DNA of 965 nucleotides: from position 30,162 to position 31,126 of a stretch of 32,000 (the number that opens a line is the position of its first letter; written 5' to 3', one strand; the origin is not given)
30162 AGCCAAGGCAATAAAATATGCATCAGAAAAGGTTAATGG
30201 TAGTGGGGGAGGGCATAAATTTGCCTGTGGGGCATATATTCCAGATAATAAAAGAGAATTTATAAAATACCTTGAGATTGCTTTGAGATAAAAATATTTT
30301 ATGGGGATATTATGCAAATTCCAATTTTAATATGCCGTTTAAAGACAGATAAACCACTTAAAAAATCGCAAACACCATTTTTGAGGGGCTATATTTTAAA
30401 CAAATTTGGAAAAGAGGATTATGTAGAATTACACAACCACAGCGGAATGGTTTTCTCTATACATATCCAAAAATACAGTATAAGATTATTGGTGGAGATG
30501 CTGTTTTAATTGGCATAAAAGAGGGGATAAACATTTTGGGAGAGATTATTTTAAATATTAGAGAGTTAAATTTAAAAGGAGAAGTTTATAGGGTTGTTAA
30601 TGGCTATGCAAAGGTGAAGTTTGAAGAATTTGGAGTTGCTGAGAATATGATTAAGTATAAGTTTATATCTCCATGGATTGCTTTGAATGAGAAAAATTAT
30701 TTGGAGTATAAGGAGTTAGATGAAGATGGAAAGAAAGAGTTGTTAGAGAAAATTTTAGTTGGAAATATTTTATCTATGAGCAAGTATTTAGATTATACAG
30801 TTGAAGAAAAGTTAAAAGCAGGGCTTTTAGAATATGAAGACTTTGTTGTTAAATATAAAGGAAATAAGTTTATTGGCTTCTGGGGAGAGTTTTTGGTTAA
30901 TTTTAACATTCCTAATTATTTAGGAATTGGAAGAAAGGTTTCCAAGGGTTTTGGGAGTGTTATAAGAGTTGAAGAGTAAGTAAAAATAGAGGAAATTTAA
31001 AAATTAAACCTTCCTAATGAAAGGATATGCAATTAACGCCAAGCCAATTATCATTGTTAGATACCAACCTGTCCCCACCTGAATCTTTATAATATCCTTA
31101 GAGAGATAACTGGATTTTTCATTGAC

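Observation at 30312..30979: Cas6-like RAMP gene split by a frameshift (pseudogene, sequencing error or recoding)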

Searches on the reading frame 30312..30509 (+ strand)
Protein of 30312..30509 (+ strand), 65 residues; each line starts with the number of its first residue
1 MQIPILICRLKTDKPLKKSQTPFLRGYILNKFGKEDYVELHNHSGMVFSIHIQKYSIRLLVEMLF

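Call 6: search_protein_families(library=pfam, proteins=[window:30312-30509:+], max_evalue=1)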
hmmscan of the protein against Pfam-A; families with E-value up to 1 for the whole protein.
window:30312-30509:+ (65 aa): 3 families
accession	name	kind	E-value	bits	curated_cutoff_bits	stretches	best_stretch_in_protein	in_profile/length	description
PF17955.6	Cas6b_N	-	2.1e-07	31.4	25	1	1-45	1-43/105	Cas6b N-terminal domain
PF11675.13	DUF3271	-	0.038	14.1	22.5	1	23-58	196-231/248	Protein of unknown function (DUF3271)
PF00924.24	MS_channel_2nd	-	0.065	13.8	20.2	1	30-58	16-44/68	Mechanosensitive ion channel, beta-domain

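Call 7: search_protein_families(library=ncbifam, proteins=[window:30312-30509:+], max_evalue=1)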
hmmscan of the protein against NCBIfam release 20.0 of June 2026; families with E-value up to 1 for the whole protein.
window:30312-30509:+ (65 aa): 0 families

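Call 15: list_cluster_members(proteins=[P0006, window:30312-30506:+, P0004])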
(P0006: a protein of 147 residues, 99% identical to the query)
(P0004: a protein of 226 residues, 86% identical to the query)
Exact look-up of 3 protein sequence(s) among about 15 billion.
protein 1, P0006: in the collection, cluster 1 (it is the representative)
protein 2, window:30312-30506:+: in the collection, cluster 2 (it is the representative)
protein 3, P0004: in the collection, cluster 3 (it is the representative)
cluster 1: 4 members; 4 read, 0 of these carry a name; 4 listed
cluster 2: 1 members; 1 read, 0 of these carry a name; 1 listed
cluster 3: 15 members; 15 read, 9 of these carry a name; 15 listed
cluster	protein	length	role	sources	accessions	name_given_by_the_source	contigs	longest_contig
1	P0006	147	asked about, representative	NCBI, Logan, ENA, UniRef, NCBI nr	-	-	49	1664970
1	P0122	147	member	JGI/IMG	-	-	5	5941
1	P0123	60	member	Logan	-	-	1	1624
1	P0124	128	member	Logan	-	-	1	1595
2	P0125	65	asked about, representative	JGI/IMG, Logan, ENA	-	-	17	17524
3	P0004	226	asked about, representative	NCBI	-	-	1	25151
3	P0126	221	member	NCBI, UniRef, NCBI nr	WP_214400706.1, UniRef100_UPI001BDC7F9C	CRISPR-associated endonuclease Cas6 [Methanocaldococcus lauensis] | CRISPR-associated endonuclease Cas6 n=1 Tax=Methanocaldococcus lauensis TaxID=2546128 ...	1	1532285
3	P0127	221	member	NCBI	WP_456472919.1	CRISPR-associated endonuclease Cas6 [Methanocaldococcus sp.]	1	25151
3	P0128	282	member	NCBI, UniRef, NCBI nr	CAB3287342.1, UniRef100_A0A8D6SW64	protein of unknown function [Methanocaldococcus lauensis] | CRISPR-associated protein Cas6 n=1 Tax=Methanocaldococcus lauensis TaxID=2546128 ...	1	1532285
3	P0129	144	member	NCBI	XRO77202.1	hypothetical protein ACO3VM_01360 [Methanocaldococcus sp. 10A]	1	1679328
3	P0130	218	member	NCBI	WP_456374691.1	CRISPR-associated endonuclease Cas6, partial [Methanocaldococcus sp.]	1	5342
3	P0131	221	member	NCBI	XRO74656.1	CRISPR-associated endonuclease Cas6 [Methanocaldococcus sp. 28A]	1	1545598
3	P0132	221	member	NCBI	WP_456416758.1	CRISPR-associated endonuclease Cas6 [Methanocaldococcus sp.]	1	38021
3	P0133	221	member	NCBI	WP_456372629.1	CRISPR-associated endonuclease Cas6 [Methanocaldococcus sp.]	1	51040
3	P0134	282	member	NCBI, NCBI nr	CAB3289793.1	protein of unknown function [Methanocaldococcus lauensis]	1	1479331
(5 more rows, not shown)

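Call 54: find_encoding_contigs(protein=P0122, flank=1500, max_places=6)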
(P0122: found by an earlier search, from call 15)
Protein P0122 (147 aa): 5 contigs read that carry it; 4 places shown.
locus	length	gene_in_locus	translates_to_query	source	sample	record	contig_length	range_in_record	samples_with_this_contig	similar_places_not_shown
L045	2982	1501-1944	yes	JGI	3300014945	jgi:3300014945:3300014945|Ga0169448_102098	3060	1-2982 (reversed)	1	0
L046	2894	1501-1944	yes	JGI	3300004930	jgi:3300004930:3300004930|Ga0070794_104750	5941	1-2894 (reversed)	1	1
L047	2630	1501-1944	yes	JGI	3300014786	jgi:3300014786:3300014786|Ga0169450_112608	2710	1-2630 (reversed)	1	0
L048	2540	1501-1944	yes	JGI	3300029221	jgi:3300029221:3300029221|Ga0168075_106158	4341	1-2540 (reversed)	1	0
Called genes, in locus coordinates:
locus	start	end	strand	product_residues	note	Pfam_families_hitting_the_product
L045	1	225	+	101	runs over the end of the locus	?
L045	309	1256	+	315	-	-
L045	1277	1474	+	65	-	PF17955:Cas6b_N (weak)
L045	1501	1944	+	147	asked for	PF17262:Cas6b_C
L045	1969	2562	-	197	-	-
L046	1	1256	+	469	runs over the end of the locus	PF01368:DHH, PF02272:DHHA1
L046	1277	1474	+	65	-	PF17955:Cas6b_N (weak)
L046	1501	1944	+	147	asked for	PF17262:Cas6b_C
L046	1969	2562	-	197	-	-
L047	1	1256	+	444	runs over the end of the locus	?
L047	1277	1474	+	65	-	PF17955:Cas6b_N (weak)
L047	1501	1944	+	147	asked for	PF17262:Cas6b_C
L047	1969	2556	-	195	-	-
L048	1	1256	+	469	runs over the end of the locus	PF01368:DHH, PF02272:DHHA1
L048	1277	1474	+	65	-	PF17955:Cas6b_N (weak)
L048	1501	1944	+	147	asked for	PF17262:Cas6b_C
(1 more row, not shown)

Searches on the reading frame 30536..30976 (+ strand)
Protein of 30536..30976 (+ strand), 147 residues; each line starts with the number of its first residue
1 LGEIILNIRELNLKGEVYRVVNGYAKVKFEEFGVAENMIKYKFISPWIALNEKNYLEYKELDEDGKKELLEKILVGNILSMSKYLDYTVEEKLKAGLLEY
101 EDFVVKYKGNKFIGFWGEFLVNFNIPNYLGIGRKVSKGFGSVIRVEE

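Call 6: search_protein_families(library=pfam, proteins=[window:30536-30976:+], max_evalue=1)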
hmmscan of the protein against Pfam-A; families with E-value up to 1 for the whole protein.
window:30536-30976:+ (147 aa): 6 families
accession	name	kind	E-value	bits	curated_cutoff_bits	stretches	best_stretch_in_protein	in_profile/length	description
PF17262.7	Cas6b_C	-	3.2e-41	140.6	39.4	1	34-144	2-113/114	Cas6b C-terminal domain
PF04112.18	Mak10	-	0.013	15.4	24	1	59-107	101-149/165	Mak10 subunit, NatC N(alpha)-terminal acetyltransferase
PF09442.15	DUF2018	-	0.069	14.6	25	1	67-120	26-79/83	Domain of unknown function (DUF2018)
PF01881.21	Cas_Cas6_C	-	0.12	13.7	23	1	35-142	7-123/125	CRISPR associated protein Cas6, C-terminal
PF10040.14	CRISPR_Cas6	-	0.14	13.4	25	1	108-142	51-89/89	CRISPR-associated endoribonuclease Cas6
PF03787.20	RAMPs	-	0.76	10.7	22.1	0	34-142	108-188/189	RAMP superfamily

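Call 7: search_protein_families(library=ncbifam, proteins=[window:30536-30976:+], max_evalue=1)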
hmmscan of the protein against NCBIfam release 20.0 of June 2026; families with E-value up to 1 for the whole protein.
window:30536-30976:+ (147 aa): 0 families
